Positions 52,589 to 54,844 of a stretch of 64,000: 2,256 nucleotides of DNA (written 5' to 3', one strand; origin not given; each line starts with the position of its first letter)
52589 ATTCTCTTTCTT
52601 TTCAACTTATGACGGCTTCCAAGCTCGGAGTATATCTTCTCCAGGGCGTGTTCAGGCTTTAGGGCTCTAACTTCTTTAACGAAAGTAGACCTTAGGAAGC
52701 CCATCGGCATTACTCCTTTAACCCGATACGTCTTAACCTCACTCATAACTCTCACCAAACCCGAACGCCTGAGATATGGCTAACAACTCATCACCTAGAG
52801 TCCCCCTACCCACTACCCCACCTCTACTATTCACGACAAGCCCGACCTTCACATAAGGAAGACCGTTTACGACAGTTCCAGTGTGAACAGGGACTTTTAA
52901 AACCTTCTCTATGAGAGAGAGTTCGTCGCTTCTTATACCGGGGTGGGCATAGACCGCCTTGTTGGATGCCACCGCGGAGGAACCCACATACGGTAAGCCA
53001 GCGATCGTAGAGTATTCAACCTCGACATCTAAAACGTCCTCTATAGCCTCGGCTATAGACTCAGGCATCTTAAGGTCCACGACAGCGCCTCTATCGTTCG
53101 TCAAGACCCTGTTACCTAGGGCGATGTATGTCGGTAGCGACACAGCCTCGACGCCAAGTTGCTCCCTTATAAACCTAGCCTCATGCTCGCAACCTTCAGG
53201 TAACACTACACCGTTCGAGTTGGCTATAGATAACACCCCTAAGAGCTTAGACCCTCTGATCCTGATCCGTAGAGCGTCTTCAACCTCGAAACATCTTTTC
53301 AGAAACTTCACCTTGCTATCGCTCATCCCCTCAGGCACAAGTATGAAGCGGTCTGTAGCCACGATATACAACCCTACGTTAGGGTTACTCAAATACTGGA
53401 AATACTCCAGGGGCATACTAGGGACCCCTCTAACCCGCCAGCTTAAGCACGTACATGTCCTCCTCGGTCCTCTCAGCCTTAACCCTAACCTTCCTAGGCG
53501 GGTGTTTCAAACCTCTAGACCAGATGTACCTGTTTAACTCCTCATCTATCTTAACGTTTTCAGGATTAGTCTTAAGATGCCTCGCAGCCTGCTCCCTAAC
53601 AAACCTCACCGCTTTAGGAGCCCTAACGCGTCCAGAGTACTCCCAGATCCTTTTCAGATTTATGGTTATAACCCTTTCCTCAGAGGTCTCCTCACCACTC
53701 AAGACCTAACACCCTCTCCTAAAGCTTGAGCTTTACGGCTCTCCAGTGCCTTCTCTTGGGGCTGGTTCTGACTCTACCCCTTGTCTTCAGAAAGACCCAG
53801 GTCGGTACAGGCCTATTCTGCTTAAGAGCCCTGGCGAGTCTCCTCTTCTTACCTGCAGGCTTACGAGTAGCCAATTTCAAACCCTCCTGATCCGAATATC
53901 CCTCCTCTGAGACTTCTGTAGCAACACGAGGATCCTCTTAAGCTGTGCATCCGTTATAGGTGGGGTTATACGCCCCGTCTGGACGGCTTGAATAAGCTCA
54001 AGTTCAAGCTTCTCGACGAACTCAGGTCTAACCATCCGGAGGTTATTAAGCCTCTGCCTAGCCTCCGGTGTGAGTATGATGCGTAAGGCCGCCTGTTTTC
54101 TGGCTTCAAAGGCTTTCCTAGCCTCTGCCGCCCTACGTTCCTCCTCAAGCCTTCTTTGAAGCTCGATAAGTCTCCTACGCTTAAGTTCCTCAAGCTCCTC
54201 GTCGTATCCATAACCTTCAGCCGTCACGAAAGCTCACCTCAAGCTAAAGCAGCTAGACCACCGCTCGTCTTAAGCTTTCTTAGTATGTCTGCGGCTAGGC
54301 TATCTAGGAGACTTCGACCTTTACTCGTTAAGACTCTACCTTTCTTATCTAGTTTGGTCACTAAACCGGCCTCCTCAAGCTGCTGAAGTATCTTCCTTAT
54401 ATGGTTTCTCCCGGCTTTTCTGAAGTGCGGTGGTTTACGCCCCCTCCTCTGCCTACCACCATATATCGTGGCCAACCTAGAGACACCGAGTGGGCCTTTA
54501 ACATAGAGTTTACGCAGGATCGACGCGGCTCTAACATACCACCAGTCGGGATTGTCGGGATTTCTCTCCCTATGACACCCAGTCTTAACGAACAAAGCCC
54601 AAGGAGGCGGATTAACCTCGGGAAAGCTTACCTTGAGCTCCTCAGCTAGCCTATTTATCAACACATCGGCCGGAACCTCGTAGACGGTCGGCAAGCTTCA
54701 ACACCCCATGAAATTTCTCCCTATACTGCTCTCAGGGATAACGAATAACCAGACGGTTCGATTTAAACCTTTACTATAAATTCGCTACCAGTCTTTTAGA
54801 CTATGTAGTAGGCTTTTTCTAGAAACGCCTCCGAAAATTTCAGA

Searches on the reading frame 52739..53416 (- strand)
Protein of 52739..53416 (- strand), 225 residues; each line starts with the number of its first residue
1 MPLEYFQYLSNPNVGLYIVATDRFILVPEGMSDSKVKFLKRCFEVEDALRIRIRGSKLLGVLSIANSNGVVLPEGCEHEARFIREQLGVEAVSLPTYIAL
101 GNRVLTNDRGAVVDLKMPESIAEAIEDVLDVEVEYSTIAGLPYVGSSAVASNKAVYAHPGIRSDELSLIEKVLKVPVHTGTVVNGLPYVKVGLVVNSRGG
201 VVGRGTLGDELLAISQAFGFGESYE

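Call 33: search_protein_families(library=pfam, proteins=[window:52739-53416:-], max_evalue=0.001)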
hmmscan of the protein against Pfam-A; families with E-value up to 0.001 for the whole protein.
window:52739-53416:- (225 aa): 1 family
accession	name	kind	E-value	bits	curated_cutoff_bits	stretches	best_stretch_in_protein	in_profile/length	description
PF01912.23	eIF-6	-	8.2e-51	172.6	25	1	7-199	3-196/197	eIF-6 family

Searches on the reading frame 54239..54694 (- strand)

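Call 33: search_protein_families(library=pfam, proteins=[window:54239-54694:-], max_evalue=0.001)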
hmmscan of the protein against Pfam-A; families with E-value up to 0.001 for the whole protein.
window:54239-54694:- (151 aa): 3 families
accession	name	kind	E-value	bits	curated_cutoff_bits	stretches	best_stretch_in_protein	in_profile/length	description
PF01090.25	Ribosomal_S19e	-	4.3e-56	188.9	29.4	1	3-139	1-136/137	Ribosomal protein S19e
PF08461.16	HTH_12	-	0.00027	21.2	21.4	1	95-130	31-66/66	Ribonuclease R winged-helix domain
PF14947.12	HTH_45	-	0.00056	20.3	25.5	1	99-134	36-70/77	Winged helix-turn-helix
